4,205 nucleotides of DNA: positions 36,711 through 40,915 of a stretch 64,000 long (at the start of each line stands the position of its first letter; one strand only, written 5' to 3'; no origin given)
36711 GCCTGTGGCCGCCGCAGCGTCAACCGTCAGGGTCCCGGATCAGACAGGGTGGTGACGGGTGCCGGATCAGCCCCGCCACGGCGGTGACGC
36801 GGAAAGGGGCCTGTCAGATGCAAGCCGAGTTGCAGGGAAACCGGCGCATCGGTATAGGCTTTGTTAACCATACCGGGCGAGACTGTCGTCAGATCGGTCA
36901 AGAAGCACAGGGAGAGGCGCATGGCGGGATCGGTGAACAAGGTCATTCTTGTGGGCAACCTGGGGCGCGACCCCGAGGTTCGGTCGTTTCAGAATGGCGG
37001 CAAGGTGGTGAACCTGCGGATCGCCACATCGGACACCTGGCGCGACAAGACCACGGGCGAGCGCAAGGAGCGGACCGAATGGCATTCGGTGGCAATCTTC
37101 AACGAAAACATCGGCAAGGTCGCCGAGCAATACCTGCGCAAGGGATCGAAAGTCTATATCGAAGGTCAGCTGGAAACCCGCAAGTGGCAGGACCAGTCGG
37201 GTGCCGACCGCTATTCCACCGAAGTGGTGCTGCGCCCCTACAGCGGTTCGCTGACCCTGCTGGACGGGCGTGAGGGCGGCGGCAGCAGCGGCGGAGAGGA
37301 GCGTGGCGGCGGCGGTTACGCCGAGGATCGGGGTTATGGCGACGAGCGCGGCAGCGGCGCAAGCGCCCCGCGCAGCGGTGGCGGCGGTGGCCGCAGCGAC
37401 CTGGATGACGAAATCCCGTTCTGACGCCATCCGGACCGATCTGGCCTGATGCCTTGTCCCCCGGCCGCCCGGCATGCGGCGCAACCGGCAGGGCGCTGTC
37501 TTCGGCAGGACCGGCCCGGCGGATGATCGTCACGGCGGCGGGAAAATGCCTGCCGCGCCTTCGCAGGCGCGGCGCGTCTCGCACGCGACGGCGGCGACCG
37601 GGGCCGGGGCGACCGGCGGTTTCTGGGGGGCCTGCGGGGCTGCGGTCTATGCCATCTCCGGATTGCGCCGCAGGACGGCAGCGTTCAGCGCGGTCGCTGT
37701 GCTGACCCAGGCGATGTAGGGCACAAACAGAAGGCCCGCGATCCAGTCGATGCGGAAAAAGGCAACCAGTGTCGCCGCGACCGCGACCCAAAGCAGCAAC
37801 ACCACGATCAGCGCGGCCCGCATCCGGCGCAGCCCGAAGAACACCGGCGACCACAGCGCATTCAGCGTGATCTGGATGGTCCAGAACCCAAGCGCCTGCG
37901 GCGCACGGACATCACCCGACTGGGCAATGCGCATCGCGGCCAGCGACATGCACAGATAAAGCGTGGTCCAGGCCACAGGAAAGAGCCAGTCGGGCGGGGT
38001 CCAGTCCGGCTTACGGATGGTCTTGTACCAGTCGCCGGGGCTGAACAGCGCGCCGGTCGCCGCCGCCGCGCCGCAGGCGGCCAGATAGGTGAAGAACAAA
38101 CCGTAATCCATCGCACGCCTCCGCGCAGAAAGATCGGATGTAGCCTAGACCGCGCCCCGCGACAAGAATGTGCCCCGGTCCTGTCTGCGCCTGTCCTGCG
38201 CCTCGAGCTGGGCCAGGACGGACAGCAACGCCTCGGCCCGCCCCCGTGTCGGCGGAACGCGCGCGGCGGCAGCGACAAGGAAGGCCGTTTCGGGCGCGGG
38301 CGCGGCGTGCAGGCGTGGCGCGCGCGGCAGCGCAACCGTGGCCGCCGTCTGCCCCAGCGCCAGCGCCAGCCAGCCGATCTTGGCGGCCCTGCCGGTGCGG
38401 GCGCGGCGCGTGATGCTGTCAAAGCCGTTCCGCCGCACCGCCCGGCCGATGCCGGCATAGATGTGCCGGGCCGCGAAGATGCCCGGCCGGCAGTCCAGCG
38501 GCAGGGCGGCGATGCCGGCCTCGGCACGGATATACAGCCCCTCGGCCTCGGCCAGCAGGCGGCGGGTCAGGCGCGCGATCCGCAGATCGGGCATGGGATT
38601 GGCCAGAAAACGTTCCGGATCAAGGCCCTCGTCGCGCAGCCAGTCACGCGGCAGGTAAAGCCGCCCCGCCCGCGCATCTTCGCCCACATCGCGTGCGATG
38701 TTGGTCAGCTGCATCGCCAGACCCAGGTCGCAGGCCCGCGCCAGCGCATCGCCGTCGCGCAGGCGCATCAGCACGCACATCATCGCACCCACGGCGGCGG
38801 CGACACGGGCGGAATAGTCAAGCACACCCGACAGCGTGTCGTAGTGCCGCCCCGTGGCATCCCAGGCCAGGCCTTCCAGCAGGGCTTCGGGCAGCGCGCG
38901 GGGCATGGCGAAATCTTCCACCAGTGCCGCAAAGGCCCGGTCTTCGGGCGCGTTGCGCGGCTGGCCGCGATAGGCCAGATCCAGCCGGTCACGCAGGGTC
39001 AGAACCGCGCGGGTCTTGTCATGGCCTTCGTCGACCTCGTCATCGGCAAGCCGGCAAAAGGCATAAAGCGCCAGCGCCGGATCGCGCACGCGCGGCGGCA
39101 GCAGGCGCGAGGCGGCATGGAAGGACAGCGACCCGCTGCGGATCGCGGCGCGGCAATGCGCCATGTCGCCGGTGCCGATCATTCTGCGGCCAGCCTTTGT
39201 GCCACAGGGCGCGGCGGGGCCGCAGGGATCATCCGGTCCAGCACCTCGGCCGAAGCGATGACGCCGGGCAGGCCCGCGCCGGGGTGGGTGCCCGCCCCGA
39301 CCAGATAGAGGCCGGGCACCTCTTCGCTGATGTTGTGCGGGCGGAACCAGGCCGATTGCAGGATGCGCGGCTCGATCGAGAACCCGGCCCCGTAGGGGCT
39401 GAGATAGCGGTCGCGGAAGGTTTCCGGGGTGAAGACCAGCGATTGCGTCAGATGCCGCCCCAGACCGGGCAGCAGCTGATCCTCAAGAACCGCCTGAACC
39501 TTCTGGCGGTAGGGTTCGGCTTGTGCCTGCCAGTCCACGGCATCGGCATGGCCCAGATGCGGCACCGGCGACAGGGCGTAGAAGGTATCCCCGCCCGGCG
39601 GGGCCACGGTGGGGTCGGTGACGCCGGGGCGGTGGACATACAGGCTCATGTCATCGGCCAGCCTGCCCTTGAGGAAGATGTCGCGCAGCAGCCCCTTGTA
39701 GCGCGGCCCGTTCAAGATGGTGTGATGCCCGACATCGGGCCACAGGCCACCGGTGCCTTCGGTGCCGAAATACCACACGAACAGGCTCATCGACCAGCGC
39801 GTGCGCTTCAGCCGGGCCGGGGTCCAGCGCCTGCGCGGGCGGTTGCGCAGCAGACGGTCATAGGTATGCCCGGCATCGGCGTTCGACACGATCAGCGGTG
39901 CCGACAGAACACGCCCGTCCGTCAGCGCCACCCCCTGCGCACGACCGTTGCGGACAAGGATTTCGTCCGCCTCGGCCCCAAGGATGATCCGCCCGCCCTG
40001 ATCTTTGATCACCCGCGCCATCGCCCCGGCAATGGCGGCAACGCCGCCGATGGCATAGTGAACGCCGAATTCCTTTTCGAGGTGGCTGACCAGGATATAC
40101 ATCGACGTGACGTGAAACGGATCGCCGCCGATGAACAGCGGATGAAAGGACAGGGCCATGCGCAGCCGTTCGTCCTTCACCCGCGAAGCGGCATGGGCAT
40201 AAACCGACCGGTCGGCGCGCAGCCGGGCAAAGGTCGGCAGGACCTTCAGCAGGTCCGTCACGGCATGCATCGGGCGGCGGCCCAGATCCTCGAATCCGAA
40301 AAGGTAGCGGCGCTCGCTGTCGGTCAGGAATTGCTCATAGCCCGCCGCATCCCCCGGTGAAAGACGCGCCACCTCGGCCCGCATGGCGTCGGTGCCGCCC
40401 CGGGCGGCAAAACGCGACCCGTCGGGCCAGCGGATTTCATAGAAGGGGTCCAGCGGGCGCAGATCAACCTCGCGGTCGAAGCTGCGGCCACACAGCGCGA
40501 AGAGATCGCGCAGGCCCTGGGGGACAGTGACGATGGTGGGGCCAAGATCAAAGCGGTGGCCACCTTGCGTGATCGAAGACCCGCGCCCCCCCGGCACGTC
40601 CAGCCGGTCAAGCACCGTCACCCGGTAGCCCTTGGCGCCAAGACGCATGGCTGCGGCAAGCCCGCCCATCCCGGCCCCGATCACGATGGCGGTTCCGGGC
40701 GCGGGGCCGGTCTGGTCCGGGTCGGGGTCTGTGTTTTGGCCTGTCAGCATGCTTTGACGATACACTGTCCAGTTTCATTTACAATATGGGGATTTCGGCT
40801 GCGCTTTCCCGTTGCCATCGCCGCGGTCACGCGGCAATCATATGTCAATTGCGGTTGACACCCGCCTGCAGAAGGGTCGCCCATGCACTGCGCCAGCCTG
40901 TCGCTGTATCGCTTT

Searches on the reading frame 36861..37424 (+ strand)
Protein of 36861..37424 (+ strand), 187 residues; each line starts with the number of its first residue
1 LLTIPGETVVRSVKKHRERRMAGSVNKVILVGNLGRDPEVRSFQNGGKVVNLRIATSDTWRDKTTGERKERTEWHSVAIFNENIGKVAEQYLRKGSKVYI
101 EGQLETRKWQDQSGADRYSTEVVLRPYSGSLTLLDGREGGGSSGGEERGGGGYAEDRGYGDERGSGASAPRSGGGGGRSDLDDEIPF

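Call 46: search_protein_families(library=pfam, proteins=[window:36861-37424:+], max_evalue=1e-8)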
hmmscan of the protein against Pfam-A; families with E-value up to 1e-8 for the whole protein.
window:36861-37424:+ (187 aa): 1 family
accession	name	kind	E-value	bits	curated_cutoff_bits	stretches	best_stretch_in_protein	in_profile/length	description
PF00436.31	SSB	-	7e-35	119.7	26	1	25-125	1-99/104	Single-strand binding protein family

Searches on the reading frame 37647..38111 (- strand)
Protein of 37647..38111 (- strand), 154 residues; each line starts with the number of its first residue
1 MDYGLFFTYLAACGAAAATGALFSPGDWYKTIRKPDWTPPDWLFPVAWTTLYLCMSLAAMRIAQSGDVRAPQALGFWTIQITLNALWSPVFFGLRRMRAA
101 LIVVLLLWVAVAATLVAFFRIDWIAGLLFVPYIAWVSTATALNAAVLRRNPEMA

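Call 46: search_protein_families(library=pfam, proteins=[window:37647-38111:-], max_evalue=1e-8)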
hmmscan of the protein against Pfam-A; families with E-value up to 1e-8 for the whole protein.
window:37647-38111:- (154 aa): 1 family
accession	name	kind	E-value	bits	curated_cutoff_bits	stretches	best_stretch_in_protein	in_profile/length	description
PF03073.20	TspO_MBR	-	3e-45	154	24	1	11-146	3-143/145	TspO/MBR family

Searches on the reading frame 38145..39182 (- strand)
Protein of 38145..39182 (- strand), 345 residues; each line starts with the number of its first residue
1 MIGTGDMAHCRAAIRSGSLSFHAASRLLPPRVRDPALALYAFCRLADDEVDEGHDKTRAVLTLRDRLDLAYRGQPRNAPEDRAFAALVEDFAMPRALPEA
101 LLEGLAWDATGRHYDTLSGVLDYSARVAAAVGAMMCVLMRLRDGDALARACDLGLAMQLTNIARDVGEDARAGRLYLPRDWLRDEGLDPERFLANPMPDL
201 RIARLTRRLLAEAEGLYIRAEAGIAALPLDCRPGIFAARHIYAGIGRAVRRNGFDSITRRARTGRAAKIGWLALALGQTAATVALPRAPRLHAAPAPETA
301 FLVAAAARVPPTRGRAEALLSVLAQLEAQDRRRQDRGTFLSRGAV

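Call 46: search_protein_families(library=pfam, proteins=[window:38145-39182:-], max_evalue=1e-8)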
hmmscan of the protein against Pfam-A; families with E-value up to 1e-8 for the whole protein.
window:38145-39182:- (345 aa): 1 family
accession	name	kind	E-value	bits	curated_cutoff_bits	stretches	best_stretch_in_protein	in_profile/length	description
PF00494.24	SQS_PSY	-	3.4e-68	230.6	26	1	15-263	2-259/263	Squalene/phytoene synthase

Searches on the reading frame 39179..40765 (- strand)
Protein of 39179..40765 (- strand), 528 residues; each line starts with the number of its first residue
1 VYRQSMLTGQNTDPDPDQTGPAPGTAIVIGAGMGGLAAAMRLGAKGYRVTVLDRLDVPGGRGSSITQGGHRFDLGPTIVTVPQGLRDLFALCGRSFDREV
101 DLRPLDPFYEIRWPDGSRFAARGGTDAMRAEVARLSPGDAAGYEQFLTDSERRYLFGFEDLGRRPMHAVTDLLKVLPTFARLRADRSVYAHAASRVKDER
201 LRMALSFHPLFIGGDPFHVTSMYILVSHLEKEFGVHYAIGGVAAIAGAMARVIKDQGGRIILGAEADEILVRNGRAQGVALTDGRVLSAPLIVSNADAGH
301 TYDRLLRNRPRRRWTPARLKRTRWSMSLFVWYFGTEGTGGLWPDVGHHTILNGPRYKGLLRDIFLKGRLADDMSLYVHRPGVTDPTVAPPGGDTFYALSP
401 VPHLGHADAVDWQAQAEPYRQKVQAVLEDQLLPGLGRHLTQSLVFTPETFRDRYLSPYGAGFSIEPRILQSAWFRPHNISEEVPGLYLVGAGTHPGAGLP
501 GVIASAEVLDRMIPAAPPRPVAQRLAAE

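Call 46: search_protein_families(library=pfam, proteins=[window:39179-40765:-], max_evalue=1e-8)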
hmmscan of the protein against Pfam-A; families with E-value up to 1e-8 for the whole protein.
window:39179-40765:- (528 aa): 3 families
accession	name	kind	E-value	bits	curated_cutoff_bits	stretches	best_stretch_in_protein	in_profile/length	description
PF01593.30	Amino_oxidase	-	1.2e-31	110.9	19.8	1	33-506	1-435/443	Flavin containing amine oxidoreductase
PF13450.12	NAD_binding_8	-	6e-15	55.7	21.9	1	28-83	1-56/68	NAD(P)-binding Rossmann-like domain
PF01266.30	DAO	-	2.4e-11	44.2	27.9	0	27-156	3-128/353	FAD dependent oxidoreductase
